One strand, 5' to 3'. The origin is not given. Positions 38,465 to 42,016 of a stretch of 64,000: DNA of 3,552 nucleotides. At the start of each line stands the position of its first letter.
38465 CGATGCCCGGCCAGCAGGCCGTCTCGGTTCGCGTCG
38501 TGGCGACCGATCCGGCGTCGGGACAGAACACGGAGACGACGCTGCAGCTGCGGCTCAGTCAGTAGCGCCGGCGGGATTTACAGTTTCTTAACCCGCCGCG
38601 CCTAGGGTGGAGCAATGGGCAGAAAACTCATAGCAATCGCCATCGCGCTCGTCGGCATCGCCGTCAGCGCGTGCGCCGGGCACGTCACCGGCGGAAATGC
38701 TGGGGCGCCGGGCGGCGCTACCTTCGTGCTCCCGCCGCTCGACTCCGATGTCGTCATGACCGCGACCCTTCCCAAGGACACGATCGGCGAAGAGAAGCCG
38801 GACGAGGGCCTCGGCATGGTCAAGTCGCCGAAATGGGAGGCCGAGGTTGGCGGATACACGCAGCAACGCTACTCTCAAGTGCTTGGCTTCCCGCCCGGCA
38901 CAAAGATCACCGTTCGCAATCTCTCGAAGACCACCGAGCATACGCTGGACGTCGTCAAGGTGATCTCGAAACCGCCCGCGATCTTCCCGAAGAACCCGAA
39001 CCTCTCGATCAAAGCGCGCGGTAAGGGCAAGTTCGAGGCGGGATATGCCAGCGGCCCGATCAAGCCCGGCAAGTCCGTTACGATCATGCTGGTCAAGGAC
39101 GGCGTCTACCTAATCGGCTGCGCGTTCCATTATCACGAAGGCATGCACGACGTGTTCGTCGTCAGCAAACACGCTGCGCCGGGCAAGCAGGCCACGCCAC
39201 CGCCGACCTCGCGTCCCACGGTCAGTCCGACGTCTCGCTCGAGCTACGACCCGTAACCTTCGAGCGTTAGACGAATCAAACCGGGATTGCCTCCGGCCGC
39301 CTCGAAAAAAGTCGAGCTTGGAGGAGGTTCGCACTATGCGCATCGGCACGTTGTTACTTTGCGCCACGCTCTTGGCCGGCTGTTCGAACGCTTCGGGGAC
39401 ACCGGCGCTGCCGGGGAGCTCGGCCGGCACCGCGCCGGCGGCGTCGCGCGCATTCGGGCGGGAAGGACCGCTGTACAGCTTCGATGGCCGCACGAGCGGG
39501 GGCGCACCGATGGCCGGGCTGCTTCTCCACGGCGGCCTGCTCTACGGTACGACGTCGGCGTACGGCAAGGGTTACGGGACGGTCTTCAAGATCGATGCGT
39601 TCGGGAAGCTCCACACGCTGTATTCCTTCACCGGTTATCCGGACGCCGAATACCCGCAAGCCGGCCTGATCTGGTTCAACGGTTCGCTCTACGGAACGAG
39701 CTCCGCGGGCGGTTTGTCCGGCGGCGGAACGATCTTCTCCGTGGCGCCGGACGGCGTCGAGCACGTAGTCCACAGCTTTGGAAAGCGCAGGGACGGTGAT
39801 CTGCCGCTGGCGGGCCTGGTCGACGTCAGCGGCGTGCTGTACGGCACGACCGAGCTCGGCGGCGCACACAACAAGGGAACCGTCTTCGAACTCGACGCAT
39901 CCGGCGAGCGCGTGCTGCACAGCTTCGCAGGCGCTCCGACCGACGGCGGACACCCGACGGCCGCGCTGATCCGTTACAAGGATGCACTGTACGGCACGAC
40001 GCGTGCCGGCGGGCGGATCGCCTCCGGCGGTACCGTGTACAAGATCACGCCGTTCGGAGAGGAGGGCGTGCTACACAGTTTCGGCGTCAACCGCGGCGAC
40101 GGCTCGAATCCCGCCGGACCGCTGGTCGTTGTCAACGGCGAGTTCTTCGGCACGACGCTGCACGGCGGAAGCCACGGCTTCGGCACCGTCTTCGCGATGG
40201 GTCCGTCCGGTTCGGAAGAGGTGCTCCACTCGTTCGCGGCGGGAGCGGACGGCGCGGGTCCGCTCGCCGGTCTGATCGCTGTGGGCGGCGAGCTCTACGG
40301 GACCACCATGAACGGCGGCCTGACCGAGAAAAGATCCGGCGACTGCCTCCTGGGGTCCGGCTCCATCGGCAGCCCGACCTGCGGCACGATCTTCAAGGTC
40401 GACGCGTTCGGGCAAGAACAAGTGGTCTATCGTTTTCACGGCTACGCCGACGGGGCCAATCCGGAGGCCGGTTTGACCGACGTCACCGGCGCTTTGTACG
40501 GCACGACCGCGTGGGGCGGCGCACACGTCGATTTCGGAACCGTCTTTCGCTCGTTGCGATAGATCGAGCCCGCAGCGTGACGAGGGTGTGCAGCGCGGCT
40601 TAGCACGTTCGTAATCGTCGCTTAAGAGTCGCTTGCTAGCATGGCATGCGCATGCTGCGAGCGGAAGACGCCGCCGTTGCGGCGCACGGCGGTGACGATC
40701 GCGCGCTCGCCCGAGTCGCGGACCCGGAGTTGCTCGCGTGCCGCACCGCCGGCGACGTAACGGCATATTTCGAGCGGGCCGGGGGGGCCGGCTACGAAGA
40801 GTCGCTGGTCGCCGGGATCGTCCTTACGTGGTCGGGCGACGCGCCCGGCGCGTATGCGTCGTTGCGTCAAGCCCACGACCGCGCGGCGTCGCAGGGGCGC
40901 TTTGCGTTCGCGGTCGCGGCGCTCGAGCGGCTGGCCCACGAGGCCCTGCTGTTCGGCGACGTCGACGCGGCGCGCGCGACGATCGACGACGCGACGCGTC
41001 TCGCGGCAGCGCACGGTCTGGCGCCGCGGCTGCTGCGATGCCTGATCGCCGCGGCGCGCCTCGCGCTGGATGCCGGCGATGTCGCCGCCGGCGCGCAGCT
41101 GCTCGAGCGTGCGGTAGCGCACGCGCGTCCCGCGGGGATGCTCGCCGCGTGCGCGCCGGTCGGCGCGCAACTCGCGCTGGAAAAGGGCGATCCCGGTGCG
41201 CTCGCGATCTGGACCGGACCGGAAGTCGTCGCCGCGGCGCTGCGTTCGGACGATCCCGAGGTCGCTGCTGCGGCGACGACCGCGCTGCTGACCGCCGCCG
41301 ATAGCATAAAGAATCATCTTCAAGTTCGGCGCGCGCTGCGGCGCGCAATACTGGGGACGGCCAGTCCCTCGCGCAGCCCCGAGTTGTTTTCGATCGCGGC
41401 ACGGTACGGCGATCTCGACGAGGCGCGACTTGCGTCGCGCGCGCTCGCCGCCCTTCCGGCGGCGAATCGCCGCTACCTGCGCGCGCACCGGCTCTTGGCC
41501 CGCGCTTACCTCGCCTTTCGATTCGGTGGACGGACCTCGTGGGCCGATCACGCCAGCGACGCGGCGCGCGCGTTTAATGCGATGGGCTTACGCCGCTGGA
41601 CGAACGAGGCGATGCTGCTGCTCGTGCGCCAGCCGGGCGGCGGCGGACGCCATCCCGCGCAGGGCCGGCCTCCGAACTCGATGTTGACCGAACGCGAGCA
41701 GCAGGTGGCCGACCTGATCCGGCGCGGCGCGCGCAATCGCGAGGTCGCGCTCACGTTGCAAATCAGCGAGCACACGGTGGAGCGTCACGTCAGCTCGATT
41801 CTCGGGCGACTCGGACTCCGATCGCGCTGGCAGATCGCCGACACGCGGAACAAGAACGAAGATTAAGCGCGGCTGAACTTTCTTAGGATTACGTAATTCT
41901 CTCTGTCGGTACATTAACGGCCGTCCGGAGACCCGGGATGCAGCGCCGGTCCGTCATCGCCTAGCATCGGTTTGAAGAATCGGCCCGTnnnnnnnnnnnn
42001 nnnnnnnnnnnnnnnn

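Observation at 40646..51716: LuxR-linked operon: CarboxypepD_reg/TonB-dependent-like receptor plus five translationally coupled lipoproteins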

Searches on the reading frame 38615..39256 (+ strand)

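Call 8: search_protein_families(library=pfam, proteins=[window:38615-39256:+], max_evalue=0.001)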
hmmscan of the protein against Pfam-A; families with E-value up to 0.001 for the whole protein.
window:38615-39256:+ (213 aa): 0 families

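Call 86: search_protein_families(library=ncbifam, proteins=[window:38615-39256:+], max_evalue=0.01)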
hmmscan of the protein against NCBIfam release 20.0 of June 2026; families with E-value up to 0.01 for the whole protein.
window:38615-39256:+ (213 aa): 1 family
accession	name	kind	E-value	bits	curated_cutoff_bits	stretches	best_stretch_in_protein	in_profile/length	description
TIGR02375.1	pseudoazurin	equivalog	0.00083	19.1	109.85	1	152-187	55-90/116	pseudoazurin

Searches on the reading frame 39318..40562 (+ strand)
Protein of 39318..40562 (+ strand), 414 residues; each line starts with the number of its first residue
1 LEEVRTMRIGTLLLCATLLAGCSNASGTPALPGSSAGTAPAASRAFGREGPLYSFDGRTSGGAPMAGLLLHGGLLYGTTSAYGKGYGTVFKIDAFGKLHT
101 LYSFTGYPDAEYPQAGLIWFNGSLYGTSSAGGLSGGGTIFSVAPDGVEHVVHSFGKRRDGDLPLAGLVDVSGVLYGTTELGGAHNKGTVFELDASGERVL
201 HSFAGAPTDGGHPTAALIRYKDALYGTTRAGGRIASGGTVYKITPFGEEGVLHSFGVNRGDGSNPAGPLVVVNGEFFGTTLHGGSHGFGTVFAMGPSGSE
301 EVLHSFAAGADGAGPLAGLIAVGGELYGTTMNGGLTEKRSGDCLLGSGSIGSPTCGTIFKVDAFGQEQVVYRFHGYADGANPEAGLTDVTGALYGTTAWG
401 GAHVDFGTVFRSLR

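Call 8: search_protein_families(library=pfam, proteins=[window:39318-40562:+], max_evalue=0.001)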
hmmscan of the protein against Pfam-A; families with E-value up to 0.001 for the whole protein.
window:39318-40562:+ (414 aa): 0 families

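Call 86: search_protein_families(library=ncbifam, proteins=[window:39318-40562:+], max_evalue=0.01)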
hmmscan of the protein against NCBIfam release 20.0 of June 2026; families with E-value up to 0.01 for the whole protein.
window:39318-40562:+ (414 aa): 1 family
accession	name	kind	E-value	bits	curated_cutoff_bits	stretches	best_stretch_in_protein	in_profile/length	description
TIGR03803.2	Gloeo_Verruco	domain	5.3e-72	237.4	44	7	262-308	1-48/50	choice-of-anchor tandem repeat GloVer-containing protein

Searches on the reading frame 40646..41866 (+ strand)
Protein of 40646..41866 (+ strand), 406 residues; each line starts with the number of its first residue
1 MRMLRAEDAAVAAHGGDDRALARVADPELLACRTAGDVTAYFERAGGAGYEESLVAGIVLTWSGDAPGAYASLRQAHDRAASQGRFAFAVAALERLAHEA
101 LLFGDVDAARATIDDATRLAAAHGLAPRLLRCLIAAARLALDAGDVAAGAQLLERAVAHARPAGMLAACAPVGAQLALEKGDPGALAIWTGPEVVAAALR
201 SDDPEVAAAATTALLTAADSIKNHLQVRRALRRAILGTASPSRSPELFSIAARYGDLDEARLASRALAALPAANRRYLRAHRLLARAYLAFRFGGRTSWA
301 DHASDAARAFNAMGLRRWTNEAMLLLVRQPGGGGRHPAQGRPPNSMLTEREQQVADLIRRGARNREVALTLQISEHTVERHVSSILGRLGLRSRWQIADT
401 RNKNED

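Call 4: search_protein_families(library=pfam, proteins=[window:40646-41866:+], max_evalue=0.1)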
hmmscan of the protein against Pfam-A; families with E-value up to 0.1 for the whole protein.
window:40646-41866:+ (406 aa): 5 families
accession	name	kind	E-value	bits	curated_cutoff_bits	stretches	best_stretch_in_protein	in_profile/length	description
PF00196.25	GerE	-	9.4e-13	48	23.5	1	346-399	2-55/57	Bacterial regulatory proteins, luxR family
PF13384.12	HTH_23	-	0.016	15.5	24.6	1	350-382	6-38/50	Homeodomain-like domain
PF23486.1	Ig_TMEM132_5th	-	0.041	14.4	28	1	193-239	82-128/137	TMEM132 fifth domain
PF12862.13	ANAPC5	-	0.06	13.9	23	0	65-123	13-71/91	Anaphase-promoting complex subunit 5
PF11268.13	DUF3071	-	0.09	13.3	26.9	0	219-386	22-93/168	Protein of unknown function (DUF3071)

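Call 5: search_protein_families(library=ncbifam, proteins=[window:40646-41866:+], max_evalue=0.1)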
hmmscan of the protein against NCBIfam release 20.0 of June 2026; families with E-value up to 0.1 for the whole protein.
window:40646-41866:+ (406 aa): 20 families
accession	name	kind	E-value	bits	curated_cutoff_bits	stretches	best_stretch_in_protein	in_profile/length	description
NF007935.0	PRK10651.1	equivalog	2e-08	33.7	250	1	345-397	154-206/216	two-component system response regulator NarL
NF003420.0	PRK04841.1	equivalog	2.9e-08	32.2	537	2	344-396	836-888/903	HTH-type transcriptional regulator MalT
NF052366.1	photon_PedR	equivalog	3.3e-08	33.6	120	1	346-392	2-48/74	photosynthetic electron transport-dependent transcriptional regulator PedR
NF052445.1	RespRegMctR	equivalog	5.2e-08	32.5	300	1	344-393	142-191/205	two-component system response regulator MctR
NF007708.0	PRK10403.1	equivalog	5.4e-08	32.5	343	1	342-395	149-202/215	nitrate/nitrite response regulator protein NarP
NF011896.0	PRK15369.1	equivalog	7.6e-08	32.2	242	1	344-389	147-192/211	two component system response regulator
TIGR03020.2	EpsA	equivalog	8.5e-08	32.1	170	1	341-396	185-240/247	XrtB/PEP-CTERM-associated transcriptional regulator EpsA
NF038181.1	reg_ATPase_IniR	equivalog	8.6e-08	31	750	1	335-395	755-815/827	isoniazid response ATPase/transcriptional regulator IniR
NF007505.1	PRK10100.1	equivalog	9.9e-08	31.9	250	1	344-402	142-200/204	biofilm master transcriptional regulator CsgD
TIGR03541.1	reg_near_HchA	equivalog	1.8e-07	30.9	215.6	1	344-394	169-219/232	PA1136 family autoinducer-binding transcriptional regulator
NF047785.1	respo_reg_MadR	equivalog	2.2e-07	30.4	300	1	343-395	145-197/209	MadR family response regulator transcription factor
NF041830.1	RR_TF_ErdR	exception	2.6e-05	24.1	390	1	346-398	150-202/213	response regulator transcription factor ErdR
NF040749.1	tetrathio_RR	equivalog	3e-05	23.8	290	1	345-392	132-179/191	tetrathionate respiration response regulator TtrR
NF041232.1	BagY_FevT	exception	0.00035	19.5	700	1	347-396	297-346/367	LuxR family transcriptional regulator BagY/FevT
NF006900.1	PRK09390.1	equivalog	0.00084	18.9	255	1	346-389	142-185/203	response regulator FixJ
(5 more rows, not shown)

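Call 77: search_solved_structures(query=window:40646-41866:+, max_evalue=0.01)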
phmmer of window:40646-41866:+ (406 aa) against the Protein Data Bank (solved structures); distinct sequences matched with E-value up to 0.01: 28.
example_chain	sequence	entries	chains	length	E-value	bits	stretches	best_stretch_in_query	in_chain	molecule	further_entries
7x1k_A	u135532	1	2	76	9e-07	31.9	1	341-401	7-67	Chemotaxis protein CheY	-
2rnj_A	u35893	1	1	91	4.2e-06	29.7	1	336-397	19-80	Response regulator protein vraR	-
7ve4_A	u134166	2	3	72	6e-06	29.2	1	345-397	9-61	DNA-binding response regulator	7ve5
1fse_A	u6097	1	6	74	1.8e-05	27.6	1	345-397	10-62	GERE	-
6jqs_A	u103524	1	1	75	2.9e-05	26.9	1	344-396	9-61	DNA-binding response regulator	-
4gvp_A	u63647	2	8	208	4.5e-05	26.3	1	345-396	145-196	Response regulator protein vraR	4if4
7ve6_A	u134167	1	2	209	4.6e-05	26.3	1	345-396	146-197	Response regulator protein VraR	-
3c3w_A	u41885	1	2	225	4.9e-05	26.2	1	306-398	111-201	TWO COMPONENT TRANSCRIPTIONAL REGULATORY PROTEIN DEVR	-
1zlj_A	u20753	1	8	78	7.6e-05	25.6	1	341-398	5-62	Dormancy Survival Regulator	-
4wt0_B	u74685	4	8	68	8.1e-05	25.5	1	346-398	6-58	Response regulator receiver domain protein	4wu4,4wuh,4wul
1zlk_A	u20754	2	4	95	8.5e-05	25.4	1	341-398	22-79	Dormancy Survival Regulator | TWO COMPONENT TRANSCRIPTIONAL REGULATORY PROTEIN DEVR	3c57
4wsz_A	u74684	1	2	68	0.00011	25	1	346-398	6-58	Response regulator receiver domain protein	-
3clo_A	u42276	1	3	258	0.00011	25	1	344-392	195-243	Transcriptional regulator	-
1je8_A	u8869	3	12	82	0.00012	24.9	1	345-398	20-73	Nitrate/Nitrite Response Regulator Protein NARL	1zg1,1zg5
8u3b_G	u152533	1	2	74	0.00017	24.4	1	346-398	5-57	Nitrate/nitrite response regulator protein NarL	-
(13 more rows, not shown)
